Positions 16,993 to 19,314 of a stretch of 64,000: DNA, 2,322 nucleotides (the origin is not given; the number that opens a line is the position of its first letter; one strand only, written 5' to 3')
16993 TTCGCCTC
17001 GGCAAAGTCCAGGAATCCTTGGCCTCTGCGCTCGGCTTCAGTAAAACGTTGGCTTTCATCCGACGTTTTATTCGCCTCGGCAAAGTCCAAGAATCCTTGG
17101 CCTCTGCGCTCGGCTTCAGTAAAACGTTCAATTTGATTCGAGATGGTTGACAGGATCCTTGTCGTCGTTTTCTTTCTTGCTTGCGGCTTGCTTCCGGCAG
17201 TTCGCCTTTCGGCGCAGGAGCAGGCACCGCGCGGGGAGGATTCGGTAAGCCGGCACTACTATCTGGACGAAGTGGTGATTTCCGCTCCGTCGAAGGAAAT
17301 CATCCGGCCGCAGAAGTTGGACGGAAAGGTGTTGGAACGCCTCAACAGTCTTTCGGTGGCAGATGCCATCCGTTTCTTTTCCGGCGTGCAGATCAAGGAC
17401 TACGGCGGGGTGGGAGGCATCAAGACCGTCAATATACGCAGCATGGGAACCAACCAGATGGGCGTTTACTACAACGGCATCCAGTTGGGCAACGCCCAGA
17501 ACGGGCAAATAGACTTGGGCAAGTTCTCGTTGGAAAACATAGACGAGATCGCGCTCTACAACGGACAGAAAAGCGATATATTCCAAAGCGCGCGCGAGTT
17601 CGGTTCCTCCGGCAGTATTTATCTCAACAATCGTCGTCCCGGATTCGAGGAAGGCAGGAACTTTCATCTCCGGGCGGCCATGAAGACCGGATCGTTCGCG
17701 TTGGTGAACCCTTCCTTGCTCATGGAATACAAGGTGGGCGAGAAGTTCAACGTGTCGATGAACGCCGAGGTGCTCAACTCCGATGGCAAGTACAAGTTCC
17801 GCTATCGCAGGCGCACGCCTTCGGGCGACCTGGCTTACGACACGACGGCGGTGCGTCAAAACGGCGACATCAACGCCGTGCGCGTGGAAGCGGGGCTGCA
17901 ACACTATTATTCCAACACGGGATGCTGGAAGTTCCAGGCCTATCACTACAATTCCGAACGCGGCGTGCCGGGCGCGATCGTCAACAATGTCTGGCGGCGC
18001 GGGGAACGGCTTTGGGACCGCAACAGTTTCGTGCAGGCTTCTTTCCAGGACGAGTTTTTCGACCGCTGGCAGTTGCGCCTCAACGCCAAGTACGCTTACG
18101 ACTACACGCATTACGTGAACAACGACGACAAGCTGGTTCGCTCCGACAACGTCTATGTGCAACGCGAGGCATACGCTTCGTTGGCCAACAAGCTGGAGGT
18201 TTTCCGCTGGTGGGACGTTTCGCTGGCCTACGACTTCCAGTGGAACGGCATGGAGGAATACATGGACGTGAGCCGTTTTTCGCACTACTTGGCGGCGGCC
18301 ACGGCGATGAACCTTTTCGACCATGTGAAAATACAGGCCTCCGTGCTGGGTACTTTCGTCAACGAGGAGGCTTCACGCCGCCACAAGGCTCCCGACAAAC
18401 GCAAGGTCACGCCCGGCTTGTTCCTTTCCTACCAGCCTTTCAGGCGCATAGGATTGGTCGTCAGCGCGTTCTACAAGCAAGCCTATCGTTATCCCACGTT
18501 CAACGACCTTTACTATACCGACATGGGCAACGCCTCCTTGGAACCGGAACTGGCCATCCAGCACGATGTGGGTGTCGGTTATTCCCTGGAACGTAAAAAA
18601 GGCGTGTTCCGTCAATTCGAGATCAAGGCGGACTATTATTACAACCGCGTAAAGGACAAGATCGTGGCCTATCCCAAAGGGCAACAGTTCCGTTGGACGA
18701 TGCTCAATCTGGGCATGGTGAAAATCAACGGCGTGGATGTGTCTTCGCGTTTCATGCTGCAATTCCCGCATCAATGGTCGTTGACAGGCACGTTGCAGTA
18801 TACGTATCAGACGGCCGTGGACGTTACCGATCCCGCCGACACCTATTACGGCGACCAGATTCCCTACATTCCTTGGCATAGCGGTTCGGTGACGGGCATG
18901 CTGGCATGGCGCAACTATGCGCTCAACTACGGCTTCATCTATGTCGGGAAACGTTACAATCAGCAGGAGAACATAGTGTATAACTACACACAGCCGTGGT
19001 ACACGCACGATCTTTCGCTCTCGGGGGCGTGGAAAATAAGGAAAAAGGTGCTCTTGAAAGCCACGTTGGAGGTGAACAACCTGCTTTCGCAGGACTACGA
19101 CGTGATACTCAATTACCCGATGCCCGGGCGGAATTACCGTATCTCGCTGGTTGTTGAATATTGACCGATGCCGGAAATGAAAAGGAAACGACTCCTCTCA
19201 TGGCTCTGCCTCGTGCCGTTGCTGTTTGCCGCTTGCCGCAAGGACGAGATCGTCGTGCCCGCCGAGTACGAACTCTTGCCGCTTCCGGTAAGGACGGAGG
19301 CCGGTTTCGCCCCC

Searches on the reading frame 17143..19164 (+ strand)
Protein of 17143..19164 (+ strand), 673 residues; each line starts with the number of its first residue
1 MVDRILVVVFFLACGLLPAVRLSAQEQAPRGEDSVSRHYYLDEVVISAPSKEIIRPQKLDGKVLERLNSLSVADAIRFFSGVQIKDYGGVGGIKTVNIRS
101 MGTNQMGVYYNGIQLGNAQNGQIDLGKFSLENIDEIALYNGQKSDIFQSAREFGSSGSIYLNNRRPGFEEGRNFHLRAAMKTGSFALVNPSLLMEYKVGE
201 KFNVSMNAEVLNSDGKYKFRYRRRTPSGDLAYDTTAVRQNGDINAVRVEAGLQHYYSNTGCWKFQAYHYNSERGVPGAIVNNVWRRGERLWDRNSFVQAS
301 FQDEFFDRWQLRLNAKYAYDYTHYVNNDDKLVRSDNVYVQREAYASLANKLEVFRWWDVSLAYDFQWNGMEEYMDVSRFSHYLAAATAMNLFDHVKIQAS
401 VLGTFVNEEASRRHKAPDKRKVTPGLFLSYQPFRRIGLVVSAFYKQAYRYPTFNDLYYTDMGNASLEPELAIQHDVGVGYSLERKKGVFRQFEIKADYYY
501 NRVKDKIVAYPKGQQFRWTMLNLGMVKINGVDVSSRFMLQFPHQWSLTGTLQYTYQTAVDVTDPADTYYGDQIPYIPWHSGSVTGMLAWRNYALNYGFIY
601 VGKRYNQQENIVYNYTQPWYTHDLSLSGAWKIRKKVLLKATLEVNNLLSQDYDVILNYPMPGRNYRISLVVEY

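Call 10: search_protein_families(library=pfam, proteins=[window:17143-19164:+], max_evalue=0.01)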
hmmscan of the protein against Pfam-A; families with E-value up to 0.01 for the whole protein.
window:17143-19164:+ (673 aa): 1 family
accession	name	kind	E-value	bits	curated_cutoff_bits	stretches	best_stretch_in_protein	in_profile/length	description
PF07715.20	Plug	-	9.7e-13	49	23.9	1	59-149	12-101/107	TonB-dependent Receptor Plug Domain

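Call 15: find_encoding_contigs(protein=window:17143-19164:+, flank=4000, max_places=10)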
Protein window:17143-19164:+ (673 aa): 19 contigs read that carry it; 3 places shown.
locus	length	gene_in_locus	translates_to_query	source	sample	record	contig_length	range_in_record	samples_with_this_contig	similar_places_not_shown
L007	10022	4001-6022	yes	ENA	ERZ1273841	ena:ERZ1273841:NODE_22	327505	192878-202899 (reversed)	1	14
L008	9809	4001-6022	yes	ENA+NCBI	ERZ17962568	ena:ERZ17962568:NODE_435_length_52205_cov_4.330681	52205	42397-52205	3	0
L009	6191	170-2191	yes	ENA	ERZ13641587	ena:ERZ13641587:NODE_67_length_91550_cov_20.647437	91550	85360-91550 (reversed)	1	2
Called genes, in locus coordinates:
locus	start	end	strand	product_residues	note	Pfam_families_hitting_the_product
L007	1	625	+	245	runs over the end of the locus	PF13085:Fer2_3, PF13187:Fer4_9 (faint), PF13237:Fer4_10 (faint), PF12838:Fer4_7, PF13183:Fer4_8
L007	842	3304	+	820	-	PF01588:tRNA_bind, PF03483:B3_4, PF03484:B5, PF17759:tRNA_synthFbeta, PF03147:FDX-ACB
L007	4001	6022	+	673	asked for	PF07715:Plug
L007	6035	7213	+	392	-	PF16819:DUF5074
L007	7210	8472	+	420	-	-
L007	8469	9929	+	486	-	PF16819:DUF5074, PF18962:Por_Secre_tail (weak)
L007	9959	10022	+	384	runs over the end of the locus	PF28005:SCO2322 (weak), PF02368:Big_2, PF18962:Por_Secre_tail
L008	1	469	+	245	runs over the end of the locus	PF13085:Fer2_3, PF13187:Fer4_9 (faint), PF13237:Fer4_10 (faint), PF12838:Fer4_7, PF13183:Fer4_8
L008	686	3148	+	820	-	PF01588:tRNA_bind, PF03483:B3_4, PF03484:B5, PF17759:tRNA_synthFbeta, PF03147:FDX-ACB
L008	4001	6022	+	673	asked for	PF07715:Plug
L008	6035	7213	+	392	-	PF16819:DUF5074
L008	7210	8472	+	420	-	-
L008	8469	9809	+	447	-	?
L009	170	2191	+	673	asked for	PF07715:Plug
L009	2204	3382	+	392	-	PF16819:DUF5074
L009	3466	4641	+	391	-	-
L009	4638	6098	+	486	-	PF16819:DUF5074, PF18962:Por_Secre_tail (weak)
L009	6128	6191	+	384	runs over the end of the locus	PF28005:SCO2322 (weak), PF02368:Big_2, PF18962:Por_Secre_tail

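Call 19: find_homologous_proteins(query=window:17143-19164:+, max_evalue=1e-30)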
Query window:17143-19164:+ (673 aa): 8000 proteins with E <= 1e-30 among 8000 candidates; the best 120 are listed.
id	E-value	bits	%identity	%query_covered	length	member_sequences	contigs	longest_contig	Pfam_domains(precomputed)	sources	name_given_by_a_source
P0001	0.0e+0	1550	99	100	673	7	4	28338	PF07715.21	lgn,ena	-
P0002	0.0e+0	1318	84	99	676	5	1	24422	PF07715.21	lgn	-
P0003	0.0e+0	1304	82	98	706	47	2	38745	PF07715.21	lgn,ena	-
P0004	0.0e+0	1284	82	100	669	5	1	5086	PF07715.21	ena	-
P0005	0.0e+0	1277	81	100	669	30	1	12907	PF07715.21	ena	-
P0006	0.0e+0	1270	80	99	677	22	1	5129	PF07715.21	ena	-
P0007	0.0e+0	1254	80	99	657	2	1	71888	PF07715.21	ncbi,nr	ncbi:MAG: TonB-dependent receptor plug domain-containing protein [Lentimicrobiaceae bacterium]|nr:To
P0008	0.0e+0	1209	76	100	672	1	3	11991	PF07715.21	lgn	-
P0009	0.0e+0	1209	76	100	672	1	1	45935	PF07715.21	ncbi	ncbi:MAG: TonB-dependent receptor [Candidatus Aphodosoma sp.]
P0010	0.0e+0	1206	76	100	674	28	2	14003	PF07715.21,PF00593.31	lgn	-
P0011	0.0e+0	1176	74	100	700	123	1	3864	PF07715.21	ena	-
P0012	0.0e+0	1176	74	99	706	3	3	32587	PF07715.21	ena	-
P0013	0.0e+0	1174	75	99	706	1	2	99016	PF07715.21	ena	-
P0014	0.0e+0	1173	75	99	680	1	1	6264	PF07715.21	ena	-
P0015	0.0e+0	1173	75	99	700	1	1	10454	PF07715.21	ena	-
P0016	0.0e+0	1172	74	100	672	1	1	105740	PF07715.21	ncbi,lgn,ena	-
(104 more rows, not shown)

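Call 20: find_encoding_contigs(protein=P0002, flank=3000, max_places=2)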
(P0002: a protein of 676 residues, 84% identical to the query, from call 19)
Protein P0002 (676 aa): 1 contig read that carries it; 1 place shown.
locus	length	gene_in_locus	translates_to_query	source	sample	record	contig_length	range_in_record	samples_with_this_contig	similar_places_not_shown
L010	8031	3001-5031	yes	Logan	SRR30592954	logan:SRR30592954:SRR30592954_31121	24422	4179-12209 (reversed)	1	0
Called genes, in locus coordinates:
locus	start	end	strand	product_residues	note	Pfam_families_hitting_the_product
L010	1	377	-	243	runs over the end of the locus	PF18935:DUF5683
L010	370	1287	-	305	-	PF02195:ParB_N, PF17762:HTH_ParB, PF23552:ParB_C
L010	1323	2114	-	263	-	PF00142:Fer4_NifH (weak), PF01656:CbiA, PF02374:ArsA_ATPase (weak), PF06564:CBP_BcsQ, PF09140:MipZ (faint), PF10609:ParA, PF13614:AAA_31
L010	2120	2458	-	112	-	PF11680:DUF3276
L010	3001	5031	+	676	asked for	PF07715:Plug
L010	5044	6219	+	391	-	PF16819:DUF5074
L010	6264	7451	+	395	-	-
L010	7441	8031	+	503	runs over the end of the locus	PF16819:DUF5074, PF18962:Por_Secre_tail (weak)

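Call 21: find_encoding_contigs(protein=P0003, flank=3000, max_places=2)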
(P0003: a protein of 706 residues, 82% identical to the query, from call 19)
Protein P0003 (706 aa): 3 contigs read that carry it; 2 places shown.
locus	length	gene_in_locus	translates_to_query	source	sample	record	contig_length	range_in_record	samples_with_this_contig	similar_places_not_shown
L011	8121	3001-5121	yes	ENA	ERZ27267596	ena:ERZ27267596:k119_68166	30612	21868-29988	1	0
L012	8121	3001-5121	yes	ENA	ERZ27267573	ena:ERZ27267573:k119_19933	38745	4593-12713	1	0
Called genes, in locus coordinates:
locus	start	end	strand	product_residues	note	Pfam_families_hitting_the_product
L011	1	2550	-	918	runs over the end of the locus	PF13385:Laminin_G_3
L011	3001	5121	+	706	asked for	PF07715:Plug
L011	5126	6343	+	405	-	PF16819:DUF5074 (weak)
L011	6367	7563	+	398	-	-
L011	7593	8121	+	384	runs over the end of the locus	?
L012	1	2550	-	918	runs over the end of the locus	PF13385:Laminin_G_3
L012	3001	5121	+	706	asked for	PF07715:Plug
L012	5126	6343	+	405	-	PF16819:DUF5074 (weak)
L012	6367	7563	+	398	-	-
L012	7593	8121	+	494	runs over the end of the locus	PF16819:DUF5074, PF18962:Por_Secre_tail (weak)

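Call 22: find_encoding_contigs(protein=P0007, flank=3000, max_places=2)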
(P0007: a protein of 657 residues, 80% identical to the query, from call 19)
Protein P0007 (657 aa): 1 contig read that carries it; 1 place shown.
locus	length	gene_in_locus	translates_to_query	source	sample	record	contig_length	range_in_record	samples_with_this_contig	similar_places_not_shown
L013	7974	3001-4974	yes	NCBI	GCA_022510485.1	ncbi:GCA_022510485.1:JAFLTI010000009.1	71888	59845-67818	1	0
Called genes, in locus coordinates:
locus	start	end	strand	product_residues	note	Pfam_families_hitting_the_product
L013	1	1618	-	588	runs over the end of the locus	PF02690:Na_Pi_cotrans, PF01865:PhoU_div (faint), PF01895:PhoU (weak)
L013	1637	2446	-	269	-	-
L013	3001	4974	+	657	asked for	PF07715:Plug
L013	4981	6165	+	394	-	PF16819:DUF5074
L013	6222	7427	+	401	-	-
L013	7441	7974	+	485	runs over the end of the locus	PF16819:DUF5074, PF18962:Por_Secre_tail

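Call 23: find_encoding_contigs(protein=P0009, flank=3000, max_places=2)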
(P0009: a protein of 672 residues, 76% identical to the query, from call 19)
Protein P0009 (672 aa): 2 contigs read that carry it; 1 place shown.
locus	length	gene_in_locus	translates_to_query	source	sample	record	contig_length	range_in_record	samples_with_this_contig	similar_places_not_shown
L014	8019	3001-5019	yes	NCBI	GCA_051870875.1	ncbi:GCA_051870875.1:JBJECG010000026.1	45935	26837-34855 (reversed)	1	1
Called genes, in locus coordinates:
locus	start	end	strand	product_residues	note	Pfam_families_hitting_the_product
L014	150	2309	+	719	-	PF00009:GTP_EFTU, PF03144:GTP_EFTU_D2, PF22042:EF-G_D2, PF14492:EFG_III, PF03764:EFG_IV, PF00679:EFG_C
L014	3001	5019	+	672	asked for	PF07715:Plug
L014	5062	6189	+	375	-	PF01497:Peripla_BP_2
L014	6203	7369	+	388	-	PF16819:DUF5074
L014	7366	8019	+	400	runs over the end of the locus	-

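Call 42: find_encoding_contigs(protein=P0005, flank=1500, max_places=1)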
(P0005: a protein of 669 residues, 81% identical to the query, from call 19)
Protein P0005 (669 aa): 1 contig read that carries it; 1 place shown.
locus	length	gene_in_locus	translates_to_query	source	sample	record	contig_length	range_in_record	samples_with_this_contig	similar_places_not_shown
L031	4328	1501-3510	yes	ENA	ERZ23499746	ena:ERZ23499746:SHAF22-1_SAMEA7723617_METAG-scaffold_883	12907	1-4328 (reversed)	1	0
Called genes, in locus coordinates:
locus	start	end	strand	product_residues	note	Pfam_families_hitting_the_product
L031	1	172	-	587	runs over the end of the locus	PF02690:Na_Pi_cotrans, PF01895:PhoU (weak)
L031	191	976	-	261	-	-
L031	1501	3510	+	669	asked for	PF07715:Plug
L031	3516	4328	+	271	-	?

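Call 43: find_encoding_contigs(protein=P0006, flank=1500, max_places=1)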
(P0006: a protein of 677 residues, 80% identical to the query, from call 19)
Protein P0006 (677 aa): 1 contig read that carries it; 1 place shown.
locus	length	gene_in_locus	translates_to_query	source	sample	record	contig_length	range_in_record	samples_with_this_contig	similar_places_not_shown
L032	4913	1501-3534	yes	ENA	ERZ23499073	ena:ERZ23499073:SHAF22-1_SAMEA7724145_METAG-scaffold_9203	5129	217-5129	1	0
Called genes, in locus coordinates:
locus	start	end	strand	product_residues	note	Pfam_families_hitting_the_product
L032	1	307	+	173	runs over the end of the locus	PF13419:HAD_2, PF00702:Hydrolase (weak), PF08282:Hydrolase_3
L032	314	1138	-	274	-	-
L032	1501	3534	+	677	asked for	PF07715:Plug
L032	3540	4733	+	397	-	PF16819:DUF5074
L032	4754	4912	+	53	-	?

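Call 44: find_encoding_contigs(protein=P0008, flank=1500, max_places=1)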
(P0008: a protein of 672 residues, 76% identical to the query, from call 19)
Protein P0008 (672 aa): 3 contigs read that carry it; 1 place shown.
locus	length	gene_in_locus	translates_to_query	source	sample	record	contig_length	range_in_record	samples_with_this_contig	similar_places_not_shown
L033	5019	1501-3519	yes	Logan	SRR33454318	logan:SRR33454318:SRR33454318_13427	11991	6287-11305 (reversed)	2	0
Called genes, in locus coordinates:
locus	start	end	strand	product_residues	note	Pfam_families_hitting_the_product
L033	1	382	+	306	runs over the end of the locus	PF01795:Methyltransf_5, PF01728:FtsJ (weak)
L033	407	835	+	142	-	PF19579:FtsL_2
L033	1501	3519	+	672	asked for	PF07715:Plug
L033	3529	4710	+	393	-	PF16819:DUF5074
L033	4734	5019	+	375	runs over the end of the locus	PF01497:Peripla_BP_2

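Call 45: find_encoding_contigs(protein=P0016, flank=1500, max_places=1)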
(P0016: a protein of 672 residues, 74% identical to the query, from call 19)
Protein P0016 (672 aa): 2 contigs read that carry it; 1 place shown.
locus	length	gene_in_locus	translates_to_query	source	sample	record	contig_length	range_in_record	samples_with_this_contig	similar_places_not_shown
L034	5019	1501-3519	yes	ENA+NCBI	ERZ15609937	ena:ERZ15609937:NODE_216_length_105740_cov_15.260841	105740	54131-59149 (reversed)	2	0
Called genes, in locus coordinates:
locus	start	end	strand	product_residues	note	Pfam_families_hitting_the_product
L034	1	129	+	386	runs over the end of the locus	PF12833:HTH_18 (weak)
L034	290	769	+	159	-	-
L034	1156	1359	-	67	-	-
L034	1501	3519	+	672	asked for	PF07715:Plug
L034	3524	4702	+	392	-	PF16819:DUF5074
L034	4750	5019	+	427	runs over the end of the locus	-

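Call 61: list_cluster_members(proteins=[window:17143-19164:+, window:13828-16290:+])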
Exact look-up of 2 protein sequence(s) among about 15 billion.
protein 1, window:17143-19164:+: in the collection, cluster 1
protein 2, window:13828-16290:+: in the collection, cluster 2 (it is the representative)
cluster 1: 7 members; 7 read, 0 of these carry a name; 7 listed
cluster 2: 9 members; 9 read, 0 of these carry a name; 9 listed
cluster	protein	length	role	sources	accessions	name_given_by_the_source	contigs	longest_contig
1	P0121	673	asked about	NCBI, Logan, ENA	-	-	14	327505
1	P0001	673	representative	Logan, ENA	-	-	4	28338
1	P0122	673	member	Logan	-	-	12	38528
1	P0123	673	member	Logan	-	-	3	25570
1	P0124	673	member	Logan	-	-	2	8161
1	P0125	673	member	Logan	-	-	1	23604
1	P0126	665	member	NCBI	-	-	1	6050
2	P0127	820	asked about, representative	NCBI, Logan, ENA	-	-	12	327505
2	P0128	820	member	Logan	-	-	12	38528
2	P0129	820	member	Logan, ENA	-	-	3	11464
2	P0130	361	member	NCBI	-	-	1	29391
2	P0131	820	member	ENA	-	-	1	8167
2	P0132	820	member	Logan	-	-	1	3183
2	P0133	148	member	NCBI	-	-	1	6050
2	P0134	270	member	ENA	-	-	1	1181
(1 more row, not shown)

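Call 62: find_encoding_contigs(protein=P0001, flank=1500, max_places=6)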
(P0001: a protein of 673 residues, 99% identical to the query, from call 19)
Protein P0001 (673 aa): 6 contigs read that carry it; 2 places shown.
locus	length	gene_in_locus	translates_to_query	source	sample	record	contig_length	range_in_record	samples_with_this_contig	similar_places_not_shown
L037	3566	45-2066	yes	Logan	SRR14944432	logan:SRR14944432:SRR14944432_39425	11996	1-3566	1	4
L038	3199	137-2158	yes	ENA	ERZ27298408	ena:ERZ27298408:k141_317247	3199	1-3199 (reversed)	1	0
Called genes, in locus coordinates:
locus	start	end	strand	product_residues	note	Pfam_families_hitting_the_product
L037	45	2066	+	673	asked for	PF07715:Plug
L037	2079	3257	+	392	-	PF16819:DUF5074 (weak)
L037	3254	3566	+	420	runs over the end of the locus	-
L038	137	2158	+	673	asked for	PF07715:Plug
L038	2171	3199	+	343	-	?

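Call 63: find_encoding_contigs(protein=P0122, flank=1500, max_places=6)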
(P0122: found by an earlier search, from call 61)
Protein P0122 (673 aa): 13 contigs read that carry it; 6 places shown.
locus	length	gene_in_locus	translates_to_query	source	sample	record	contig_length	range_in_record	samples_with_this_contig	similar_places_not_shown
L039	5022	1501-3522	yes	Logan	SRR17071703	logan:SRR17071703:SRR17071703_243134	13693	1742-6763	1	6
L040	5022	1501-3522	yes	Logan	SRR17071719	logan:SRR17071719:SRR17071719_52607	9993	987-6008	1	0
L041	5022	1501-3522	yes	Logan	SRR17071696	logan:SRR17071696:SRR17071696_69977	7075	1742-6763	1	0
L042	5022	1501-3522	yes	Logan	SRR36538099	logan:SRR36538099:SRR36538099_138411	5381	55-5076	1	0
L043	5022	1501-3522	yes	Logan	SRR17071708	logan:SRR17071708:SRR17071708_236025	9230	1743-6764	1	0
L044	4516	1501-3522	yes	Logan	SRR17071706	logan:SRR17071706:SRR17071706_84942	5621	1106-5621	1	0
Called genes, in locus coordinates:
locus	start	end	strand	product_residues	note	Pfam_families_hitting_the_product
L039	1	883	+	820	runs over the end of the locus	PF01588:tRNA_bind, PF03483:B3_4, PF03484:B5, PF17759:tRNA_synthFbeta, PF03147:FDX-ACB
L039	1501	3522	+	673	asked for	PF07715:Plug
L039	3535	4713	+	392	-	PF16819:DUF5074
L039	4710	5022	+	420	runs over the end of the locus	-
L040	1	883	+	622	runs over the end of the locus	?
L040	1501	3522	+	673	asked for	PF07715:Plug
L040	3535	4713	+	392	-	PF16819:DUF5074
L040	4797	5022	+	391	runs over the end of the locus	-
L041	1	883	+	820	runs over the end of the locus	PF01588:tRNA_bind, PF03483:B3_4, PF03484:B5, PF17759:tRNA_synthFbeta, PF03147:FDX-ACB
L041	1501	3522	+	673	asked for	PF07715:Plug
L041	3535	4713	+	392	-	PF16819:DUF5074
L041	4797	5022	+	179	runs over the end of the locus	?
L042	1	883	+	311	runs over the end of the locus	?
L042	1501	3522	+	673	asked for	PF07715:Plug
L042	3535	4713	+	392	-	PF16819:DUF5074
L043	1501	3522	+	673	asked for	PF07715:Plug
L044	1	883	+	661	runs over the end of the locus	?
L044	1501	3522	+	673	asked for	PF07715:Plug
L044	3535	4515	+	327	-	?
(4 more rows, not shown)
